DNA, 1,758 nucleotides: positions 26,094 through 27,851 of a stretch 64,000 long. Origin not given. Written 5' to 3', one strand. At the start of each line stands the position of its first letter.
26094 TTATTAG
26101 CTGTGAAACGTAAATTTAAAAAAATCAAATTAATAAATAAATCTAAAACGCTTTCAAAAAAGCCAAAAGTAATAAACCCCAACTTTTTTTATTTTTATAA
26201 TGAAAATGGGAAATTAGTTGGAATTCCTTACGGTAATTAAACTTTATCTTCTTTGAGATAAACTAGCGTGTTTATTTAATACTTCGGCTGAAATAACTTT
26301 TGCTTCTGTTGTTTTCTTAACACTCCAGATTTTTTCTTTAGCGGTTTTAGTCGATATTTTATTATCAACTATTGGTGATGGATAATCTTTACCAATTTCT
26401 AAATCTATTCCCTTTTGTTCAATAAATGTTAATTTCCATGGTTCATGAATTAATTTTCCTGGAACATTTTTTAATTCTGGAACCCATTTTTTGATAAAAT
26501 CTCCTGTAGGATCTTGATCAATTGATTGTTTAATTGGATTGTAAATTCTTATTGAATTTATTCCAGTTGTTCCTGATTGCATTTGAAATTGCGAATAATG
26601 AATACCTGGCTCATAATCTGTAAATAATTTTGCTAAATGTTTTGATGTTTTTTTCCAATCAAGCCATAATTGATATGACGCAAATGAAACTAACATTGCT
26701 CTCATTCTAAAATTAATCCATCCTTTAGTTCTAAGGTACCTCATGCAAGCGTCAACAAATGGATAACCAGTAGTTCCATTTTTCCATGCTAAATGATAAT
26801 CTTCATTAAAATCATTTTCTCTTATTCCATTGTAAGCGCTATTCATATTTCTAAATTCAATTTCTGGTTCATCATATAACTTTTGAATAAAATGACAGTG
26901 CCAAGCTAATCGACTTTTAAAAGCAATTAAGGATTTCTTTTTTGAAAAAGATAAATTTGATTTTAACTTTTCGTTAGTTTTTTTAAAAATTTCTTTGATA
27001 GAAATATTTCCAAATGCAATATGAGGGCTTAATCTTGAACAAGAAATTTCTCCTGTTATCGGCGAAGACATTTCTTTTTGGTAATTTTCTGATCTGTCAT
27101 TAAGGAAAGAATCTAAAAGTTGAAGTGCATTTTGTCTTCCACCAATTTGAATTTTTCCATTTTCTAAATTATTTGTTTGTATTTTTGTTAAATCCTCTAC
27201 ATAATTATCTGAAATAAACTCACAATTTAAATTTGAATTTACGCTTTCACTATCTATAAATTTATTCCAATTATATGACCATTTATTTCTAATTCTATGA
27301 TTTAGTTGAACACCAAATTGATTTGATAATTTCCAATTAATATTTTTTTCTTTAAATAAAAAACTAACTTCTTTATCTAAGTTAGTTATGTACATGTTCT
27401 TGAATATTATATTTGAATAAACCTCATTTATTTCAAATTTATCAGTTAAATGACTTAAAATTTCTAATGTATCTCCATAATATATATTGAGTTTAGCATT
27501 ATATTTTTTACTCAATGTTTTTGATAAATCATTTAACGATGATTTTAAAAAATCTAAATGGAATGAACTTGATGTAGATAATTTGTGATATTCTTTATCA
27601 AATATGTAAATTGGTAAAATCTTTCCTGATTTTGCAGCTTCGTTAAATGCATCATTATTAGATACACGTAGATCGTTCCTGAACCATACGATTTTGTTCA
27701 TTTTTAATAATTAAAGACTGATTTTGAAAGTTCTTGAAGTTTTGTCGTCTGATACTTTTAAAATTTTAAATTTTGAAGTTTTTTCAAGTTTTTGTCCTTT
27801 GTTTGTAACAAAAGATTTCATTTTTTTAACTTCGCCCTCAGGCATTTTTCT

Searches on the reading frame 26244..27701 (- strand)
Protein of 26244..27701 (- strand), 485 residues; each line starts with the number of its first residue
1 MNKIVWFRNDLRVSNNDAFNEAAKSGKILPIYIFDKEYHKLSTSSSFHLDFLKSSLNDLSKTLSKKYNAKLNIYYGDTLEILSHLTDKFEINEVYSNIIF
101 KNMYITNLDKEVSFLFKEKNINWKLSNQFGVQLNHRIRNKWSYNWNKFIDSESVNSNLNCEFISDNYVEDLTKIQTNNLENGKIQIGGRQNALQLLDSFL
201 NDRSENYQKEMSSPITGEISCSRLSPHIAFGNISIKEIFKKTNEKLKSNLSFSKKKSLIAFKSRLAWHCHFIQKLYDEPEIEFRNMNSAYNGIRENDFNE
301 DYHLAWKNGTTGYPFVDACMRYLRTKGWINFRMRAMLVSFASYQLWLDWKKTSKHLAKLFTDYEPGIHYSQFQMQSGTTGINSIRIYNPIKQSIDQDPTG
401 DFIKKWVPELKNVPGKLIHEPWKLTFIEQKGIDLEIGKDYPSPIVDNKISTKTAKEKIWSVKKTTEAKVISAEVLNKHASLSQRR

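Call 3: search_protein_families(library=pfam, proteins=[window:26244-27701:-], max_evalue=0.1)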
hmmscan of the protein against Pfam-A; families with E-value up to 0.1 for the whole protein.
window:26244-27701:- (485 aa): 2 families
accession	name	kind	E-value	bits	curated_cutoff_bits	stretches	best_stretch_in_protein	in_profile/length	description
PF03441.19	FAD_binding_7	-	7.8e-69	231.6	27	1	262-459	2-202/203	FAD binding domain of DNA photolyase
PF00875.24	DNA_photolyase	-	3.9e-18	66.4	26.6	1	4-101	2-99/164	DNA photolyase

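Call 4: search_protein_families(library=ncbifam, proteins=[window:26244-27701:-], max_evalue=0.1)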
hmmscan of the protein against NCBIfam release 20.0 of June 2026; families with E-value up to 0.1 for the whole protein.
window:26244-27701:- (485 aa): 5 families
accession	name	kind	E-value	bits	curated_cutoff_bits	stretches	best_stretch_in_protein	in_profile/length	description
TIGR03556.1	photolyase_8HDF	exception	5.5e-48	164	884.6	1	4-456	4-466/471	deoxyribodipyrimidine photo-lyase, 8-HDF type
NF007955.0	PRK10674.1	equivalog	3.6e-46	158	506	2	188-453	204-460/472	deoxyribodipyrimidine photo-lyase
TIGR02766.1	crypt_chrom_pln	subfamily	1.9e-44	152.3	603.85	2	164-456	184-477/480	cryptochrome photoreceptor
TIGR02765.1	crypto_DASH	subfamily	2.5e-42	145.3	317.05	1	4-410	4-431/431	DASH family cryptochrome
TIGR00591.1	phr2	superfamily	5.2e-11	42.5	550.05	1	4-245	25-279/453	deoxyribodipyrimidine photo-lyase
